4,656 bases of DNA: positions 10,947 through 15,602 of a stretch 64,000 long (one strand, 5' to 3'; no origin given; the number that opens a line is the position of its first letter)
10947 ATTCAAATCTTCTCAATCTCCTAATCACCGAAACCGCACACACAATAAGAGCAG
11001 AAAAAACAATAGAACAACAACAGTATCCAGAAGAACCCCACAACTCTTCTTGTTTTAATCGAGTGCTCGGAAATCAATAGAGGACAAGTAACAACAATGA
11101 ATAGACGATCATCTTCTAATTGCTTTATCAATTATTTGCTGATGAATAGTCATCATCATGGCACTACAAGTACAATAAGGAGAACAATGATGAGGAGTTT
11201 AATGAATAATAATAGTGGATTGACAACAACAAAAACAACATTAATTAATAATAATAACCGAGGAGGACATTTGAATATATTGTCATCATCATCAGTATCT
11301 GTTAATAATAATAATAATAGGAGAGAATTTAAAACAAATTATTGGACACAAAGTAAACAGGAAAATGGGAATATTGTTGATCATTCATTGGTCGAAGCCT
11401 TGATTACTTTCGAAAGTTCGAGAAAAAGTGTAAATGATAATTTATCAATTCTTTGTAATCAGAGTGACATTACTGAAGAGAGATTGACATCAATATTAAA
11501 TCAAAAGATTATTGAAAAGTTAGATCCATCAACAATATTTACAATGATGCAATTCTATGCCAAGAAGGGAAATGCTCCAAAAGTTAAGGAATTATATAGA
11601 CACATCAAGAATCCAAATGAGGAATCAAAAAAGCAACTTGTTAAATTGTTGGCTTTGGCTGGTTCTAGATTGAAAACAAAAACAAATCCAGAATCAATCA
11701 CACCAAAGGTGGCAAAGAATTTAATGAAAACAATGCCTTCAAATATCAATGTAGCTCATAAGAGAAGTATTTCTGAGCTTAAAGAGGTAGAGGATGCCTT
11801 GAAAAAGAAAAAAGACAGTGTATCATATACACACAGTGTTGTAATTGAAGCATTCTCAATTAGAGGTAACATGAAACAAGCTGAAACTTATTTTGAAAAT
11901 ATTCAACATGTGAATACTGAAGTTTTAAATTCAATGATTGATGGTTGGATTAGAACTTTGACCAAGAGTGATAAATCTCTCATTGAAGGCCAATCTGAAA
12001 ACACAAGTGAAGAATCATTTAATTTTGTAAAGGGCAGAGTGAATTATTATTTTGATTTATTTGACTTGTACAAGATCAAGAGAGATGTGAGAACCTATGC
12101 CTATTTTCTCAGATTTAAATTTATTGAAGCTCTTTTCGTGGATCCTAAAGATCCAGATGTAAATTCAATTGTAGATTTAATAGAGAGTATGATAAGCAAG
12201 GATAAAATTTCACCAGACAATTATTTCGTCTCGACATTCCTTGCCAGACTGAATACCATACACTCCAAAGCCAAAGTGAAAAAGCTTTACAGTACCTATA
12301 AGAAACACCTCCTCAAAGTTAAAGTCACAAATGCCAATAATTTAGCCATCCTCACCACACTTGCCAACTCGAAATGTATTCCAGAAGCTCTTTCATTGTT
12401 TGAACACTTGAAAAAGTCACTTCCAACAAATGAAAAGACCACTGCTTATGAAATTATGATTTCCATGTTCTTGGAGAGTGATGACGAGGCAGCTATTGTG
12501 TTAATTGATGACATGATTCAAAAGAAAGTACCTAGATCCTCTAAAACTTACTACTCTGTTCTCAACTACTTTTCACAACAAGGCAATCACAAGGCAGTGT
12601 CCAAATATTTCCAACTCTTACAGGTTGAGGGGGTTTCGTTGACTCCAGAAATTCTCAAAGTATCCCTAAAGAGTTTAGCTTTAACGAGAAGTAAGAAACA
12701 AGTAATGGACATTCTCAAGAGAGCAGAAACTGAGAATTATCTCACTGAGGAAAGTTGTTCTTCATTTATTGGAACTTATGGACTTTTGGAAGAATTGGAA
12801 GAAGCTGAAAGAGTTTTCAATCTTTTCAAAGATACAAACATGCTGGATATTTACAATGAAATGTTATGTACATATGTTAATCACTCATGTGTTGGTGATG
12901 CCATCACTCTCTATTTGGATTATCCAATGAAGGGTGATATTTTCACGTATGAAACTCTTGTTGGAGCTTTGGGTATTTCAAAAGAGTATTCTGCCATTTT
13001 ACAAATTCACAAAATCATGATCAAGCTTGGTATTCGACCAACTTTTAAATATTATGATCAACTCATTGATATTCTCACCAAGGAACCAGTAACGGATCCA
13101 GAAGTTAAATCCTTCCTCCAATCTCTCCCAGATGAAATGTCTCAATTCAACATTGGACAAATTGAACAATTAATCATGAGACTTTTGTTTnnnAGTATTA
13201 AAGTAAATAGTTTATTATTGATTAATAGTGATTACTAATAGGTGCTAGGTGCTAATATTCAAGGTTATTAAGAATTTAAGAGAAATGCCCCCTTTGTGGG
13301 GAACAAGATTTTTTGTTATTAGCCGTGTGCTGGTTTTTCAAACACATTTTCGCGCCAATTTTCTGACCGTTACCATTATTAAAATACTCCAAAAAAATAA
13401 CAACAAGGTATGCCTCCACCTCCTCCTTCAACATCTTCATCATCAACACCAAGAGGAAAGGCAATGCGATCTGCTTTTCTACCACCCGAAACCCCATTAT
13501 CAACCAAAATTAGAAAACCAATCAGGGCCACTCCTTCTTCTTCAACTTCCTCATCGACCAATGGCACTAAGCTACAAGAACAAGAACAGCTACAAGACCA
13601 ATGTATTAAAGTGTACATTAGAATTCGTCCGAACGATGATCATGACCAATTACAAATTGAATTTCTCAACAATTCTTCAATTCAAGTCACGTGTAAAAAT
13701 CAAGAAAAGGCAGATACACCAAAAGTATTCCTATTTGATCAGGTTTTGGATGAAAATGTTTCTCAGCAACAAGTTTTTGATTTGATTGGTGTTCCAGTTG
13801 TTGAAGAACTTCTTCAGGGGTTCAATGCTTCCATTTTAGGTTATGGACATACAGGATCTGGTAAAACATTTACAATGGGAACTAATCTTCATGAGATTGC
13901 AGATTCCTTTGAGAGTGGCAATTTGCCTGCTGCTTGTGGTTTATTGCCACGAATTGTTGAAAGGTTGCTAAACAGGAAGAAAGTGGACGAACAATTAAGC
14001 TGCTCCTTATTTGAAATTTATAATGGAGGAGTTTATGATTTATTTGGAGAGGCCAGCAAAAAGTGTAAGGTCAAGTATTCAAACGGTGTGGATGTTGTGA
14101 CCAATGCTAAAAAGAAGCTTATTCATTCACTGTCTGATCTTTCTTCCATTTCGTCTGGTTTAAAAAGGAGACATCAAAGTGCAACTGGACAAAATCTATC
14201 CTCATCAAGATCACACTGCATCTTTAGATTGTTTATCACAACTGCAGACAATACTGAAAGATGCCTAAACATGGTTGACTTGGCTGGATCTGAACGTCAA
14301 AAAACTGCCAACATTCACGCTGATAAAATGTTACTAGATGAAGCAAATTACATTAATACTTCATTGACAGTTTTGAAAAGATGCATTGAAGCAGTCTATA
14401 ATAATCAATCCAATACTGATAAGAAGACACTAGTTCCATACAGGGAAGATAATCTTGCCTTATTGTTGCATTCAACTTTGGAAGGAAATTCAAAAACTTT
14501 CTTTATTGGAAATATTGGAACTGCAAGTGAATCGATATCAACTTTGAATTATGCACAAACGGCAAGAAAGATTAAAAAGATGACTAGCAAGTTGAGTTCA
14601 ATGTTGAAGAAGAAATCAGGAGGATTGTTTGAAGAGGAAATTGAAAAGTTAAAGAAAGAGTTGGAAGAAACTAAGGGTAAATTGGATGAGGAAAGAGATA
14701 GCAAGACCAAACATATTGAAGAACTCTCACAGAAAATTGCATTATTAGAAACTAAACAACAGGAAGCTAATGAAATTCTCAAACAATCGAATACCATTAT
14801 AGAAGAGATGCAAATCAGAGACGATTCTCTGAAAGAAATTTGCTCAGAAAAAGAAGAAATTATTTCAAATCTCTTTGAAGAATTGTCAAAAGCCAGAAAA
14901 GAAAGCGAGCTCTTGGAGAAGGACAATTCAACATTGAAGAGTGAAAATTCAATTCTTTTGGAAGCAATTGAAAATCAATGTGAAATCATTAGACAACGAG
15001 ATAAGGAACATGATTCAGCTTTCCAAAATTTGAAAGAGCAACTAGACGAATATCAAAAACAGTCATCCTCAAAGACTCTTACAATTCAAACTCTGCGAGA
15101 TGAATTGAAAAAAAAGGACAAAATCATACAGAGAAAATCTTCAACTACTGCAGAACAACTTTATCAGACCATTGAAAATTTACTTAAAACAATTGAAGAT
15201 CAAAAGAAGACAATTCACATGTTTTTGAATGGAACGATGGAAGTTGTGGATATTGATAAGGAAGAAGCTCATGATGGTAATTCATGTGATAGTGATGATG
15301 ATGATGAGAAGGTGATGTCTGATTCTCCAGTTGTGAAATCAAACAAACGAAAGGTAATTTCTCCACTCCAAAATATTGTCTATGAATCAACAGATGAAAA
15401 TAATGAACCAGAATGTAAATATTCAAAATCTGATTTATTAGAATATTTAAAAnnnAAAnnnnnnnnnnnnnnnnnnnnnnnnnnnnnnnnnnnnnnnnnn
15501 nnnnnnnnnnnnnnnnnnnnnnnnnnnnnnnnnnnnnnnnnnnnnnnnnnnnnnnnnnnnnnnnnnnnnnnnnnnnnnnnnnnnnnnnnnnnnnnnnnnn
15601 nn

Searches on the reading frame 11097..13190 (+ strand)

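Call 64: search_protein_families(library=pfam, proteins=[window:11097-13190:+], max_evalue=0.01)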
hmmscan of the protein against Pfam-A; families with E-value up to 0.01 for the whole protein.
window:11097-13190:+ (698 aa): 3 families
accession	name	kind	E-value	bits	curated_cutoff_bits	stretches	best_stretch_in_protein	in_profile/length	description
PF01535.26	PPR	-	8.1e-11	41.8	25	0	149-171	5-27/31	PPR repeat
PF13041.12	PPR_2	-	4.8e-10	39.8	30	0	448-491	3-47/50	PPR repeat family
PF13812.12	PPR_3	-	2e-05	25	25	1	612-660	12-60/63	Pentatricopeptide repeat domain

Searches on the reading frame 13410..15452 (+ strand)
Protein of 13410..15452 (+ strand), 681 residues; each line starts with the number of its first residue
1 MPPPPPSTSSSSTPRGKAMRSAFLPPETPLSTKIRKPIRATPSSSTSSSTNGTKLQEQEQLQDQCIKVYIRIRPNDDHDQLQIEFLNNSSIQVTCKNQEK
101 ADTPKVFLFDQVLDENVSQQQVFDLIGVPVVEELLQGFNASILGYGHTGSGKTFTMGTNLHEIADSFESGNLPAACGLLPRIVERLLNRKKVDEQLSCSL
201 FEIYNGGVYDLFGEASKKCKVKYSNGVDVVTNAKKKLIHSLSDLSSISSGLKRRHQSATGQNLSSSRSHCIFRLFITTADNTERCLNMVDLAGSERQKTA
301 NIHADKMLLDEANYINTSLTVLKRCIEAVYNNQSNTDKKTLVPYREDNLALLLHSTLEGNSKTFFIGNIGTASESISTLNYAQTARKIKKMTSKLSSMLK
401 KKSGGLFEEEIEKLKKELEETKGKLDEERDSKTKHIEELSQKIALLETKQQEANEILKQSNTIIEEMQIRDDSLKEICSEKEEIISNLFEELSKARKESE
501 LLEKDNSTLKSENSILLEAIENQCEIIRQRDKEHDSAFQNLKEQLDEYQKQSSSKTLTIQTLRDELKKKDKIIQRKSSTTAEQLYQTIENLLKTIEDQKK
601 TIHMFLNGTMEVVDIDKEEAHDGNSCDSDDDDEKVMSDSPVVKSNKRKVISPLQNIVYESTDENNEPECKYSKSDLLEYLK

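Call 3: search_protein_families(library=pfam, proteins=[window:13410-15452:+], max_evalue=1)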
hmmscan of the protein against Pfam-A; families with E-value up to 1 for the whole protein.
window:13410-15452:+ (681 aa): 6 families
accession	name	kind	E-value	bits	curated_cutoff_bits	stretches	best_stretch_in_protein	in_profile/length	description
PF00225.29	Kinesin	-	1.6e-67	228.3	29.3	1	75-388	22-327/327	Kinesin motor domain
PF16796.11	Microtub_bd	-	7.3e-18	65.4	27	1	65-211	21-154/155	Microtubule binding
PF12775.13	AAA_7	-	0.022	14.8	25.8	0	138-168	32-63/181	P-loop containing dynein motor region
PF08134.16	cIII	-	0.03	14.6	25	1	20-41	11-32/37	cIII protein family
PF04108.17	ATG17_like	-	0.74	9.7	43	0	533-657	113-224/355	Autophagy protein ATG17-like domain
PF19732.4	SpoIIE_N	-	0.99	8.3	27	0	474-614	346-489/605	Stage II sporulation protein E N-terminal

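Call 21: find_encoding_contigs(protein=window:13410-15452:+, flank=10000, max_places=3)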
Protein window:13410-15452:+ (681 aa): no gene with exactly this product is on record in the collection.
